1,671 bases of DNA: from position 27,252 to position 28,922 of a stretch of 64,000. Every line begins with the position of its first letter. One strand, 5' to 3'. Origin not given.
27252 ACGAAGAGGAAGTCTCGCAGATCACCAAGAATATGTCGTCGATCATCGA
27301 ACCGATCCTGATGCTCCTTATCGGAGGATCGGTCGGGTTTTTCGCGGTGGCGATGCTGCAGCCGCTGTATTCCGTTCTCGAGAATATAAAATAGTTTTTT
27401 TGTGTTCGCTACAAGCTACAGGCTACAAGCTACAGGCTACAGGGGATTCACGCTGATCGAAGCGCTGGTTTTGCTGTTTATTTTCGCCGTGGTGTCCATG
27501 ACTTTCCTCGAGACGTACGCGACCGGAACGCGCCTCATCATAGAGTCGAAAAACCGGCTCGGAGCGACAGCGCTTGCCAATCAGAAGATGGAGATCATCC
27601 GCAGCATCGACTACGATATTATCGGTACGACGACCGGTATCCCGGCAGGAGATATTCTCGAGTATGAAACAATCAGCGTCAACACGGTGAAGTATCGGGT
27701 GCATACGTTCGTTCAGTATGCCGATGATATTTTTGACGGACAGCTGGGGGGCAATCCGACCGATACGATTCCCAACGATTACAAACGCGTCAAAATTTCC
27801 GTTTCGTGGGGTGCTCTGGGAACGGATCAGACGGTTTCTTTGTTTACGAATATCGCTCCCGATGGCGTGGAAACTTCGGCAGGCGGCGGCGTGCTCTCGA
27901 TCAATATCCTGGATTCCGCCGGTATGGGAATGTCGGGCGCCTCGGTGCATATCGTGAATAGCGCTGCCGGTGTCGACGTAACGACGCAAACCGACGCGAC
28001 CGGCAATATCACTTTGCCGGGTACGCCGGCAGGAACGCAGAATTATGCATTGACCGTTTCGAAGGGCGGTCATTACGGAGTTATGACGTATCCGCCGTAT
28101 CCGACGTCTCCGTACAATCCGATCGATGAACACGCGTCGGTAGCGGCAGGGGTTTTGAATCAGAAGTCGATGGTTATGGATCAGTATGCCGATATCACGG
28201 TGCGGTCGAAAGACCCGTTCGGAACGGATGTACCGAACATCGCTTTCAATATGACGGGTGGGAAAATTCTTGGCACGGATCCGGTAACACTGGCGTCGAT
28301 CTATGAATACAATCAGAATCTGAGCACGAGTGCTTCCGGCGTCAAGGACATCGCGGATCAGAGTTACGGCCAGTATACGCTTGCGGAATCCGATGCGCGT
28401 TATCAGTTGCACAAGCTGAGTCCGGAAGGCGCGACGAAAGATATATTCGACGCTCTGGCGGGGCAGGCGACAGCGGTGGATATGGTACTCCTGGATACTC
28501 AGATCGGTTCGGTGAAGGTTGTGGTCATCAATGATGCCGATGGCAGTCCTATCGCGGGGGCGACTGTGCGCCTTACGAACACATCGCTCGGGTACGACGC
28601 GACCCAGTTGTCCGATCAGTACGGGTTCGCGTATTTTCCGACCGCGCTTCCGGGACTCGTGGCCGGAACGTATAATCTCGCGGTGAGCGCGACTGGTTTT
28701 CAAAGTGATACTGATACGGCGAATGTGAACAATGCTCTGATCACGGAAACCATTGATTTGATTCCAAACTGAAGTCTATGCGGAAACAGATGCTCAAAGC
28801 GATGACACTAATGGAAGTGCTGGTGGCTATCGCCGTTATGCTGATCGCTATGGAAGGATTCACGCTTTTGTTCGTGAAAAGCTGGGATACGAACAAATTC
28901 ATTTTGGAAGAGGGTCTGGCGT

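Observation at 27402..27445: Prepilin leader peptide encoded by (GCTACAR)x5: candidate slipped-strand phase-variation switch for a giant pseudopilin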

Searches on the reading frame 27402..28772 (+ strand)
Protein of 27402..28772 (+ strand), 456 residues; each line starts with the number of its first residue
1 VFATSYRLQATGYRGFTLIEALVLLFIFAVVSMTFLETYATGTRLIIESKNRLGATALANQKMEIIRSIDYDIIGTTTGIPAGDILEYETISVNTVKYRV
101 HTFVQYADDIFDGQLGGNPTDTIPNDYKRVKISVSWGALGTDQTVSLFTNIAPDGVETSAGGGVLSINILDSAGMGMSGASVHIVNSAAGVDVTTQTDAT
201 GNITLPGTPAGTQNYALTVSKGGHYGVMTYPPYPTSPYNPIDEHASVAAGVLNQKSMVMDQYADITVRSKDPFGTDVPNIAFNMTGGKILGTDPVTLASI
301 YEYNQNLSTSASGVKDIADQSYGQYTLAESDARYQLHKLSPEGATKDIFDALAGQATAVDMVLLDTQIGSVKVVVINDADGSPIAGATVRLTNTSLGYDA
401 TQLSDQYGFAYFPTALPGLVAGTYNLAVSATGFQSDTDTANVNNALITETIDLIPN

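Call 8: search_protein_families(library=pfam, proteins=[window:27402-28772:+], max_evalue=0.01)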
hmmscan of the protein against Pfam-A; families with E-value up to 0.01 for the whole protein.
window:27402-28772:+ (456 aa): 11 families
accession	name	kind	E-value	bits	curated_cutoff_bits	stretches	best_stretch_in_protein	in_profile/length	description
PF13620.12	CarboxypepD_reg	-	1.4e-17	64.2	32.3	2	372-442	3-69/82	Carboxypeptidase regulatory-like domain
PF17802.7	SpaA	-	1.3e-06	28.9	23.1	0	370-427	2-57/91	Prealbumin-like fold domain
PF11974.14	bMG3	-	2e-06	28.1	34.9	0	370-441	14-82/103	Bacterial alpha-2-macroglobulin MG3 domain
PF13715.12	CarbopepD_reg_2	-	2.1e-06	28.1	32.2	1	375-446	5-68/88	CarboxypepD_reg-like domain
PF17789.7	MG4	-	0.00013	22.5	24.7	0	374-423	20-68/95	Macroglobulin domain MG4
PF02369.22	Big_1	-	0.0004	20.9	34.9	0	374-441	23-91/93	Bacterial Ig-like domain (group 1)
PF17210.9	SdrD_B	-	0.00061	20.4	29.7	0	376-437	16-74/112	SdrD B-like domain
PF24025.1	Ig_DR_A0283-like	-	0.00074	20.2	27.1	0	368-429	5-63/102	DR_A0283-like, Ig-like domain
PF07963.17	N_methyl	-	0.00086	19.2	21.2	1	14-33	5-24/27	Prokaryotic N-terminal methylation motif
PF24107.1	DUF7382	-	0.0015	18.8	27.4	0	370-400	21-50/65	Domain of unknown function (DUF7382)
PF14686.12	fn3_3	-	0.0023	18.1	24.4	0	416-443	39-68/75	Polysaccharide lyase family 4, domain II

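Call 9: find_homologous_proteins(query=window:27402-28772:+, max_evalue=0.001)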
Query window:27402-28772:+ (456 aa): 431 proteins with E <= 0.001 among 8000 candidates; the best 120 are listed.
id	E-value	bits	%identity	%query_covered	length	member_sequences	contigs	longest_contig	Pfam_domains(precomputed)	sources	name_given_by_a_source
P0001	4.7e-293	990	100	100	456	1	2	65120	PF13715.13,PF11974.15,PF17802.8,PF13620.13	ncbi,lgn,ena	ncbi:MAG: carboxypeptidase regulatory-like domain-containing protein [Patescibacteria group bacteriu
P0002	1.2e-239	814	83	97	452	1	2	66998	PF13715.13,PF11974.15,PF17802.8,PF13620.13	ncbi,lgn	-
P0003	6.8e-238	808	80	100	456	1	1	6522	PF13715.13,PF11974.15,PF17802.8,PF13620.13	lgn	-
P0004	7.5e-232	788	79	100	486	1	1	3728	PF17802.8,PF13620.13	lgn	-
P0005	9.0e-232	788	81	97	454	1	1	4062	PF13715.13,PF11974.15,PF17802.8,PF13620.13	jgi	jgi:type II secretory pathway pseudopilin PulG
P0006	2.4e-220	750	77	97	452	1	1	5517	PF13715.13,PF17802.8,PF13620.13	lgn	-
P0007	3.4e-219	746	77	97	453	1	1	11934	PF11974.15,PF17802.8,PF13620.13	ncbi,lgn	ncbi:MAG: hypothetical protein WAW00_02370 [Candidatus Moraniibacteriota bacterium]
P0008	3.8e-219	746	76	97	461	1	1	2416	PF13715.13,PF11974.15,PF17802.8,PF13620.13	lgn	-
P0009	2.8e-218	743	77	97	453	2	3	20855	PF13715.13,PF17802.8,PF13620.13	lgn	-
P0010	5.3e-218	742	76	97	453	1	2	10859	PF13715.13,PF11974.15,PF17802.8,PF13620.13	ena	-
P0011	3.1e-212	723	73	100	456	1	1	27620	PF13715.13,PF17802.8,PF13620.13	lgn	-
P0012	4.2e-212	723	73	100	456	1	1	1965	PF13715.13,PF11974.15,PF17802.8,PF13620.13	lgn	-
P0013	4.7e-211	719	72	98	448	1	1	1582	PF11974.15,PF17802.8,PF13620.13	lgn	-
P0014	2.7e-208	710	72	98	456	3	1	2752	PF13715.13,PF11974.15,PF13620.13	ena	-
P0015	5.6e-208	709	72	97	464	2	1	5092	PF13715.13,PF11974.15,PF17802.8,PF13620.13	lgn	-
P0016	2.9e-207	707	73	97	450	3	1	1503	PF13715.13,PF11974.15,PF14686.13,PF08308.18,PF17802.8,PF13620.13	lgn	-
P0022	1.8e-203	694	71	97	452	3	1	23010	PF13715.13,PF11974.15,PF17802.8,PF13620.13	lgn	-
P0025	4.4e-199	680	69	97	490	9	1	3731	PF13715.13,PF17789.8,PF11974.15,PF24025.2,PF17802.8,PF13620.13,PF24107.2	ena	-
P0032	7.1e-190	650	68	96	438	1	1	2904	PF13715.13,PF17802.8,PF13620.13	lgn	-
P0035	3.6e-176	604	61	99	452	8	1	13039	PF13715.13,PF11974.15,PF17802.8,PF13620.13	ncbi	-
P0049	1.4e-169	583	60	97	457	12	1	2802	PF13715.13,PF11974.15,PF17802.8,PF13620.13,PF17210.10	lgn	-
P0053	3.2e-168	578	60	100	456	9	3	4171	PF13715.13,PF11974.15,PF13620.13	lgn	-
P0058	1.4e-167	576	61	97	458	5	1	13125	PF13715.13,PF13620.13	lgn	-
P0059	1.6e-167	576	61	100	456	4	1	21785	PF13715.13,PF11974.15,PF13620.13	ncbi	-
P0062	5.1e-166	571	61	97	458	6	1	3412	PF13620.13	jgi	jgi:Tfp pilus assembly protein PilV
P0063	8.2e-166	570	60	97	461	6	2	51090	PF13715.13,PF11974.15,PF17802.8,PF13620.13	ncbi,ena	ncbi:MAG: carboxypeptidase regulatory-like domain-containing protein [Patescibacteria group bacteriu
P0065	2.3e-165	569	61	96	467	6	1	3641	PF13715.13,PF07963.18,PF11974.15,PF13620.13,PF17210.10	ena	-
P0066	3.1e-165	568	59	98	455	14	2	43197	PF13715.13,PF02369.23,PF13620.13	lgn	-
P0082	1.9e-161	556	58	99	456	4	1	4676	PF11974.15,PF13620.13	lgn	-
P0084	2.8e-161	555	58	100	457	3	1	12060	PF13715.13,PF11974.15,PF17802.8,PF13620.13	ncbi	-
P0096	5.5e-157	541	58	93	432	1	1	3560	PF13715.13,PF11974.15,PF17802.8,PF13620.13,PF17210.10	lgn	-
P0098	7.5e-157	541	56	97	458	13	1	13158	PF07963.18,PF13620.13,PF17210.10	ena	-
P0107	3.8e-154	532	58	97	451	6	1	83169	PF13715.13,PF17802.8,PF13620.13,PF17210.10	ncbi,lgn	-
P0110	7.8e-153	528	56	100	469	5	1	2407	PF13715.13,PF17802.8,PF13620.13,PF17210.10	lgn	-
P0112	8.4e-152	524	55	100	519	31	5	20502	PF13620.13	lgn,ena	-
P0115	3.4e-151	522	59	93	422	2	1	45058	PF17789.8,PF17802.8,PF13620.13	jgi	-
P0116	4.6e-151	522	55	97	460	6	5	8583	PF13715.13,PF07963.18,PF17802.8,PF13620.13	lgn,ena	-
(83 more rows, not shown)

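Call 12: find_encoding_contigs(protein=P0001, flank=3000, max_places=10)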
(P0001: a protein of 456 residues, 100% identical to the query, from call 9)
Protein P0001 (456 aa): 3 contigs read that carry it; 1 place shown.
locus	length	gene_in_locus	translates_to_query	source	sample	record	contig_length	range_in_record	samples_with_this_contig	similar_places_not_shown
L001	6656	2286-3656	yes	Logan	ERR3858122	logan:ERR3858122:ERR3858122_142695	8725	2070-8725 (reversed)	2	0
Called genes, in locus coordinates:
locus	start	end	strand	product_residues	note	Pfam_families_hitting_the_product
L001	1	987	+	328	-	?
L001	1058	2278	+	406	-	PF28597:T2SSF_N (faint), PF00482:T2SSF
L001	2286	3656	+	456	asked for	PF11974:bMG3 (faint), PF13620:CarboxypepD_reg, PF13715:CarbopepD_reg_2 (faint), PF17802:SpaA (faint), PF13620:CarboxypepD_reg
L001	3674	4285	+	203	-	-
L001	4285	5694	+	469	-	-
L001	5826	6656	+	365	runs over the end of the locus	PF11104:PilM_2, PF14450:FtsA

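Call 14: find_related_loci(query=A1, collection=genome_contigs, flank=6000)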
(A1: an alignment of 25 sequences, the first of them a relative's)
Query A1 (456 aa) in genome_contigs; peptide patterns used: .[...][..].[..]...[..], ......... (x = any residue, [..] = any of these).
395 stretches matched a pattern; 81 encode a relative of the query (tblastn E <= 1e-3); the best 80 are kept; 80 distinct loci.
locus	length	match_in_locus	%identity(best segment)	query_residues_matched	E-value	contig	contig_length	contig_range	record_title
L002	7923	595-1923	77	14-456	0e+0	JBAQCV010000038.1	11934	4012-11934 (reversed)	MAG: Candidatus Moraniibacteriota bacterium isolate MFD12004_ilm_asm_bin18 k127_51388, whole genome shotgun sequence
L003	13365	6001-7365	74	9-455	0e+0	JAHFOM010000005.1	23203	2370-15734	MAG: Candidatus Moraniibacteriota bacterium isolate nzgw503 NODE_1990_length_23204_cov_3.758437, whole genome shotgun se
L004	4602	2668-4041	72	6-455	0e+0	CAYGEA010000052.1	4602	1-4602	MAG TPA_asm: uncultured Bdellovibrionales bacterium isolate ERP113451_co1_285 genome assembly, contig: NODE_27148_length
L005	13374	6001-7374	68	4-456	0e+0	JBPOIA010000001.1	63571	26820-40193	MAG: Candidatus Moraniibacteriota bacterium isolate MAG_644 c_000000432252, whole genome shotgun sequence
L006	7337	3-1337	68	22-456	0e+0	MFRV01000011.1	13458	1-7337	MAG: Candidatus Moranbacteria bacterium RIFCSPHIGHO2_01_FULL_54_31 rifcsphigho2_01_scaffold_16678, whole genome shotgun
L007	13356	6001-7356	71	7-455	0e+0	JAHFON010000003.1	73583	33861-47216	MAG: Candidatus Moraniibacteriota bacterium isolate nzgw504 NODE_258_length_73584_cov_4.212393, whole genome shotgun seq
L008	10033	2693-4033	64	6-453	0e+0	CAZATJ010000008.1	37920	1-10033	MAG TPA_asm: uncultured Bdellovibrionales bacterium isolate ERP113451_co3_238 genome assembly, contig: NODE_715_length_3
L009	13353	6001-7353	63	14-456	0e+0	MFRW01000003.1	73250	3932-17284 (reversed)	MAG: Candidatus Moranbacteria bacterium RIFCSPHIGHO2_01_FULL_55_24 rifcsphigho2_01_scaffold_436, whole genome shotgun se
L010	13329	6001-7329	63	15-455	0e+0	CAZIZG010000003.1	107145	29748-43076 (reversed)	MAG TPA_asm: uncultured Bdellovibrionales bacterium isolate SRP135725_co1_205 genome assembly, contig: NODE_91_length_10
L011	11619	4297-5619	63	13-455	0e+0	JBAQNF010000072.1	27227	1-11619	MAG: Candidatus Moraniibacteriota bacterium isolate MFD12002_ilm_asm_bin7 k127_89335, whole genome shotgun sequence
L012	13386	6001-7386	59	4-456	0e+0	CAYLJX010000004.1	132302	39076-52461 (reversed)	MAG TPA_asm: uncultured Bdellovibrionales bacterium isolate SRP342105_co1_463 genome assembly, contig: NODE_145_length_1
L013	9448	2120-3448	60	14-456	1e-180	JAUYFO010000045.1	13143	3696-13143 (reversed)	MAG: Candidatus Moraniibacteriota bacterium isolate C21_metabat.bin.18 C21_k141_141116, whole genome shotgun sequence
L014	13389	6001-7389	62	1-456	3e-180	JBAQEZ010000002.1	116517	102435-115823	MAG: Candidatus Moraniibacteriota bacterium isolate MFD12003_ilm_asm_bin65 k127_136961, whole genome shotgun sequence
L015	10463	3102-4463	62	14-453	2e-178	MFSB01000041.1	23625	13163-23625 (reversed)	MAG: Candidatus Moranbacteria bacterium RIFCSPLOWO2_12_FULL_48_12 rifcsplowo2_12_scaffold_5825, whole genome shotgun seq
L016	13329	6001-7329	61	14-456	4e-178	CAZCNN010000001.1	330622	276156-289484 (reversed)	MAG TPA_asm: uncultured Bdellovibrionales bacterium isolate SRP286056_co2_548 genome assembly, contig: NODE_12_length_33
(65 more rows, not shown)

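Call 20: find_related_loci(query=A1, collection=metagenome_contigs, flank=2500)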
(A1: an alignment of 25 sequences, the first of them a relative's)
Query A1 (456 aa) in metagenome_contigs; peptide patterns used: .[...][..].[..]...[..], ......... (x = any residue, [..] = any of these).
237 stretches matched a pattern; 60 encode a relative of the query (tblastn E <= 1e-3); 60 distinct loci.
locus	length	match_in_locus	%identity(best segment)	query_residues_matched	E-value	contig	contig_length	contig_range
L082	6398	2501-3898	68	1-456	0e+0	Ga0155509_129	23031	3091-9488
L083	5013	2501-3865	61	1-455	0e+0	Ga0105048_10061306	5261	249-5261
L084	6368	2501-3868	60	1-456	0e+0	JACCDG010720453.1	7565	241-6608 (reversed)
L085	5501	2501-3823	69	15-455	0e+0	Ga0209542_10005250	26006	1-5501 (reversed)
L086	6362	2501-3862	62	14-453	6e-179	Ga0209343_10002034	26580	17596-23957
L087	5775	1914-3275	62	14-453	2e-179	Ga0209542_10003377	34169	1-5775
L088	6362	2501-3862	62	14-453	6e-179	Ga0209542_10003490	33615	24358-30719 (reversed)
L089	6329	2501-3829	60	14-456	9e-179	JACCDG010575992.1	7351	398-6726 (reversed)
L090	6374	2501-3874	57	2-455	2e-170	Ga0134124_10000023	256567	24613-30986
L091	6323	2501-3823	60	14-456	5e-166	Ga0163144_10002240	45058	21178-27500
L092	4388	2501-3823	60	14-456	2e-167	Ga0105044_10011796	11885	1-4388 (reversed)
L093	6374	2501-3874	56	1-456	2e-162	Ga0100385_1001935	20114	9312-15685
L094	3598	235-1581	55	14-456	1e-168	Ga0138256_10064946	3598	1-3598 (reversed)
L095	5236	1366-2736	55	1-456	8e-162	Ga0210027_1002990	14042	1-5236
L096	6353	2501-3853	63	14-456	0e+0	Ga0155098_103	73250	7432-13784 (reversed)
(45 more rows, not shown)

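Call 24: list_cluster_members(proteins=[P0049, P0066, P0053, P0065, P0058, P0062, P0110, P0035, P0082, P0059])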
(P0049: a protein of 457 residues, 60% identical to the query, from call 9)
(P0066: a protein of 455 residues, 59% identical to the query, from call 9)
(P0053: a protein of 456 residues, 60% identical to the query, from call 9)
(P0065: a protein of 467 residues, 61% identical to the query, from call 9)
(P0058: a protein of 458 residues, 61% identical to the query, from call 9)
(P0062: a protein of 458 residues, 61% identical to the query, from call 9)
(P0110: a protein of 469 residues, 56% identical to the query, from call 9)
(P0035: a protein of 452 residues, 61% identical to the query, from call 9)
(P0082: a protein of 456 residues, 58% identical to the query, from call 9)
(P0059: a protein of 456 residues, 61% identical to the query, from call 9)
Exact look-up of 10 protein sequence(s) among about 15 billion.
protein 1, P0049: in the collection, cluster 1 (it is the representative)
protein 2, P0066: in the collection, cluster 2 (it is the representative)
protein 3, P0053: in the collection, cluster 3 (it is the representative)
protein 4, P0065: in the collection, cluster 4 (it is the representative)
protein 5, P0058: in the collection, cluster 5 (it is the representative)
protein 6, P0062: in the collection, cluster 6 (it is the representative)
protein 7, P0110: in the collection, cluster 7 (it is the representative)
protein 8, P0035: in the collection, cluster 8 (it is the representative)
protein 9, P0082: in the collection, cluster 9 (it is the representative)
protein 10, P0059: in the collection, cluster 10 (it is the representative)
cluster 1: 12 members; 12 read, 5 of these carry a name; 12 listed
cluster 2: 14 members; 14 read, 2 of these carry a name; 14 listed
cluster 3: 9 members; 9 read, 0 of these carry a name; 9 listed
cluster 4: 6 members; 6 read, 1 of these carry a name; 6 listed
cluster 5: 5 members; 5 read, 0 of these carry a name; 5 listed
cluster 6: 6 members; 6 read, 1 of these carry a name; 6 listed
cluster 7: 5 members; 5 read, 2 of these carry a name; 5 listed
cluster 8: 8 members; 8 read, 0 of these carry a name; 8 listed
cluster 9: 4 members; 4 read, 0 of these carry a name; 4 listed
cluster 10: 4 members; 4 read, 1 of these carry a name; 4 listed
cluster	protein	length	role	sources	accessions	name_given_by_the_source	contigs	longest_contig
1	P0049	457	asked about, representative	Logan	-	-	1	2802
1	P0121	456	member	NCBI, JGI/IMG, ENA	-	type II secretory pathway pseudopilin PulG/ribosomal protein S6E (S10)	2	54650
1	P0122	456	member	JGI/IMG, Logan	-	type II secretory pathway pseudopilin PulG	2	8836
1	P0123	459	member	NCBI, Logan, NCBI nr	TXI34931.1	MAG: hypothetical protein E6Q53_00580 [Candidatus Moraniibacteriota bacterium] | MAG: hypothetical protein E6Q53_00580 [Candidatus Moranbacteria bacterium]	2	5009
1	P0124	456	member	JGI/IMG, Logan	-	type II secretory pathway pseudopilin PulG/ribosomal protein S6E (S10)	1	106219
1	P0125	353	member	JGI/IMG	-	ribosomal protein S6E (S10)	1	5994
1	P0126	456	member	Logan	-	-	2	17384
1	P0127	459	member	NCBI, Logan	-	-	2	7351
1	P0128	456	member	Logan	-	-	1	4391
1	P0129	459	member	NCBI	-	-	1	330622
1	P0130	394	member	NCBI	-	-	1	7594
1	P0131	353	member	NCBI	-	-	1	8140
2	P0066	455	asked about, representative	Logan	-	-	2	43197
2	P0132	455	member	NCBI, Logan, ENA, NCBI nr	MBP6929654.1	MAG: carboxypeptidase regulatory-like domain-containing protein [Candidatus Moranbacteria ... | carboxypeptidase regulatory-like domain-containing protein [Candidatus Moranbacteria ...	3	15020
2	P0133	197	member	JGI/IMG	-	hypothetical protein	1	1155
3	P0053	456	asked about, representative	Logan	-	-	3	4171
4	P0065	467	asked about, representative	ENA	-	-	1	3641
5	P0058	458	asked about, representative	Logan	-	-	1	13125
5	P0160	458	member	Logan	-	-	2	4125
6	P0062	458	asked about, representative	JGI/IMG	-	Tfp pilus assembly protein PilV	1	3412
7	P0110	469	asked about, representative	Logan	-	-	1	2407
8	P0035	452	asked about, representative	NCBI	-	-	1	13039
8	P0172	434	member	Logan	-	-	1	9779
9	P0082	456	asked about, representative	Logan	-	-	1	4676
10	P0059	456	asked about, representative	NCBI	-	-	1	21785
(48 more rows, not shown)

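Call 27: find_encoding_contigs(protein=P0049, flank=1500, max_places=3)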
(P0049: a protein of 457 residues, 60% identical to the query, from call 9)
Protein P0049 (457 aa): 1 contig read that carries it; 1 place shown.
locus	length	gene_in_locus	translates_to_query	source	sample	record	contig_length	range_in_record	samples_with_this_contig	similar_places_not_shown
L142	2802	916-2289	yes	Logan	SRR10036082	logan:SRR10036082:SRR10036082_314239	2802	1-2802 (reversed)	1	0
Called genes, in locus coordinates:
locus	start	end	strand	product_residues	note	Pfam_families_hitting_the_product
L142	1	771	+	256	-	?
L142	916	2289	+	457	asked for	PF11974:bMG3 (faint), PF13620:CarboxypepD_reg, PF13715:CarbopepD_reg_2 (faint), PF17210:SdrD_B (faint), PF17802:SpaA (faint), PF13620:CarboxypepD_reg (weak)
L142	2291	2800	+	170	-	?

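Call 28: find_encoding_contigs(protein=P0121, flank=1500, max_places=3)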
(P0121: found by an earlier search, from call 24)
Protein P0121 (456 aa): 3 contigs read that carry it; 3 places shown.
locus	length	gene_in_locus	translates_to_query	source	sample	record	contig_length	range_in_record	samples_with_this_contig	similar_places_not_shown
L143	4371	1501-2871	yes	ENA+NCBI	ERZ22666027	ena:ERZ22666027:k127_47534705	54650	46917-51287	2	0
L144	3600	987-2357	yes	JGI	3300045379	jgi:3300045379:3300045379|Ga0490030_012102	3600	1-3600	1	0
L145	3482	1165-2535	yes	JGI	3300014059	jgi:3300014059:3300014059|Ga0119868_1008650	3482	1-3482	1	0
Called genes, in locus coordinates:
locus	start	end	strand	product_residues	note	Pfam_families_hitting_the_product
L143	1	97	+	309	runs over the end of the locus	-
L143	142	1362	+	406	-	PF28597:T2SSF_N (weak), PF00482:T2SSF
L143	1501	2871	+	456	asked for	PF11974:bMG3 (faint), PF13620:CarboxypepD_reg, PF13715:CarbopepD_reg_2 (faint), PF17210:SdrD_B (faint), PF17802:SpaA (faint), PF13620:CarboxypepD_reg (weak)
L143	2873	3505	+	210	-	-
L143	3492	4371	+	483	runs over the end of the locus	-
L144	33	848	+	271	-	PF00482:T2SSF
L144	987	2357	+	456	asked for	PF11974:bMG3 (faint), PF13620:CarboxypepD_reg, PF13715:CarbopepD_reg_2 (faint), PF17210:SdrD_B (faint), PF17802:SpaA (faint), PF13620:CarboxypepD_reg (weak)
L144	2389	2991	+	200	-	-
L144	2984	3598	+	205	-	?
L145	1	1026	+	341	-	?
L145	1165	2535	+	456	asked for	PF11974:bMG3 (faint), PF13620:CarboxypepD_reg, PF13715:CarbopepD_reg_2 (faint), PF17210:SdrD_B (faint), PF17802:SpaA (faint), PF13620:CarboxypepD_reg (weak)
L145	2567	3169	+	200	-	-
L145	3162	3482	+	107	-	?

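Call 29: find_encoding_contigs(protein=P0122, flank=1500, max_places=3)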
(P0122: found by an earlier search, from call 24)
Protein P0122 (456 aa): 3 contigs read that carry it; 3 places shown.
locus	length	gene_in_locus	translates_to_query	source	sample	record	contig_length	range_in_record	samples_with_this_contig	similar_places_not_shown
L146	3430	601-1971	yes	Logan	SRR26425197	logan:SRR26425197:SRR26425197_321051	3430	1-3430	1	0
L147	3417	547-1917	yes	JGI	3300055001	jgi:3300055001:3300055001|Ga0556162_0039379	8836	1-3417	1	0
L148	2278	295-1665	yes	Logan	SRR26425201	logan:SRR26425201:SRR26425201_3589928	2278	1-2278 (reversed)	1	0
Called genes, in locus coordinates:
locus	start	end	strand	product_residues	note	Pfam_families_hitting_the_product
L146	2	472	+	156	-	?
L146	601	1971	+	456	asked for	PF11974:bMG3 (faint), PF13620:CarboxypepD_reg, PF13715:CarbopepD_reg_2 (faint), PF17802:SpaA (faint), PF13620:CarboxypepD_reg (weak)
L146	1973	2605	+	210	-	-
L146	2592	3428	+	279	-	?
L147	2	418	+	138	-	PF00482:T2SSF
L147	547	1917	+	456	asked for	PF11974:bMG3 (faint), PF13620:CarboxypepD_reg, PF13715:CarbopepD_reg_2 (faint), PF17802:SpaA (faint), PF13620:CarboxypepD_reg (weak)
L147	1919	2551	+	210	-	-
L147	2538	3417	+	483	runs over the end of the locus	-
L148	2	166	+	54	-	?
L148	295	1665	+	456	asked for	PF11974:bMG3 (faint), PF13620:CarboxypepD_reg, PF13715:CarbopepD_reg_2 (faint), PF17802:SpaA (faint), PF13620:CarboxypepD_reg (weak)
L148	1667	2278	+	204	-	?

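Call 31: find_encoding_contigs(protein=P0032, flank=600, max_places=3)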
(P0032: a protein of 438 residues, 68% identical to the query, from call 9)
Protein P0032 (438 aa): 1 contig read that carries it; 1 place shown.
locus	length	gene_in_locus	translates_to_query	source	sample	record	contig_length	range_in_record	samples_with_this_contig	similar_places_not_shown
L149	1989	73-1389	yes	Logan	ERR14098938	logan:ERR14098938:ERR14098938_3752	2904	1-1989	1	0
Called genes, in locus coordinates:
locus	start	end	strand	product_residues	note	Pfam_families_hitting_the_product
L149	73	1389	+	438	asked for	PF13620:CarboxypepD_reg, PF13715:CarbopepD_reg_2 (faint), PF17802:SpaA (faint), PF13620:CarboxypepD_reg (weak)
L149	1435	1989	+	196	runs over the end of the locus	-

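Call 32: find_encoding_contigs(protein=P0172, flank=600, max_places=3)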
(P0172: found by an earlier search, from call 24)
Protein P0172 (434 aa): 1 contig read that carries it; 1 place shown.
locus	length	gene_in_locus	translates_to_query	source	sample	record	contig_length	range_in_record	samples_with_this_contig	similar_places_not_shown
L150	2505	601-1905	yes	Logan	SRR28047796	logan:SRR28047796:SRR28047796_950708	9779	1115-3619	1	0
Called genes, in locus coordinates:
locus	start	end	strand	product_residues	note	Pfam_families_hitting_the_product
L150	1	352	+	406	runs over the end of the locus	PF28597:T2SSF_N (weak), PF00482:T2SSF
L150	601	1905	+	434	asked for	PF11974:bMG3 (faint), PF13620:CarboxypepD_reg (weak), PF13715:CarbopepD_reg_2 (faint), PF17802:SpaA (faint), PF13620:CarboxypepD_reg (weak)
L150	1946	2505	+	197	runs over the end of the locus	-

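Call 33: find_encoding_contigs(protein=P0096, flank=600, max_places=3)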
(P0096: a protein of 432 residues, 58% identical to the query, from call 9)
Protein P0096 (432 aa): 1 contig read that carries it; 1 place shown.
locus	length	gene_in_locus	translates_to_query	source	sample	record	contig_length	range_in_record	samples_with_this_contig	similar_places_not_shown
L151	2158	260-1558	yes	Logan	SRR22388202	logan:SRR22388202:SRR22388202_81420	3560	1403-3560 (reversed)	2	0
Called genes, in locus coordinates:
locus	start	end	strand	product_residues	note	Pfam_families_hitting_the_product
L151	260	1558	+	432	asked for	PF17802:SpaA (faint), PF11974:bMG3 (faint), PF13620:CarboxypepD_reg, PF13715:CarbopepD_reg_2 (faint), PF17210:SdrD_B (faint), PF13620:CarboxypepD_reg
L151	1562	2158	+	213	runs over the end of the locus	PF07963:N_methyl (weak)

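Call 34: find_encoding_contigs(protein=P0115, flank=600, max_places=3)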
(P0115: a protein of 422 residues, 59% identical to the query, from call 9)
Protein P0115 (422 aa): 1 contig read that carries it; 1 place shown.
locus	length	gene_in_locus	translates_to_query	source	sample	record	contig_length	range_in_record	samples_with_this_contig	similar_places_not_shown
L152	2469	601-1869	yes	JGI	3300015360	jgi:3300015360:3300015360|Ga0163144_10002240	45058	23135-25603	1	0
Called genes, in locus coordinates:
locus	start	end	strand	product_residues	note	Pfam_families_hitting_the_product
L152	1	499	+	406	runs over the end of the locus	PF28597:T2SSF_N, PF00482:T2SSF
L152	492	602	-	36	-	-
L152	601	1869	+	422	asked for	PF17789:MG4 (faint), PF13620:CarboxypepD_reg (weak), PF17802:SpaA (faint), PF13620:CarboxypepD_reg (weak)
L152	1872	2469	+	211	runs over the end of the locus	-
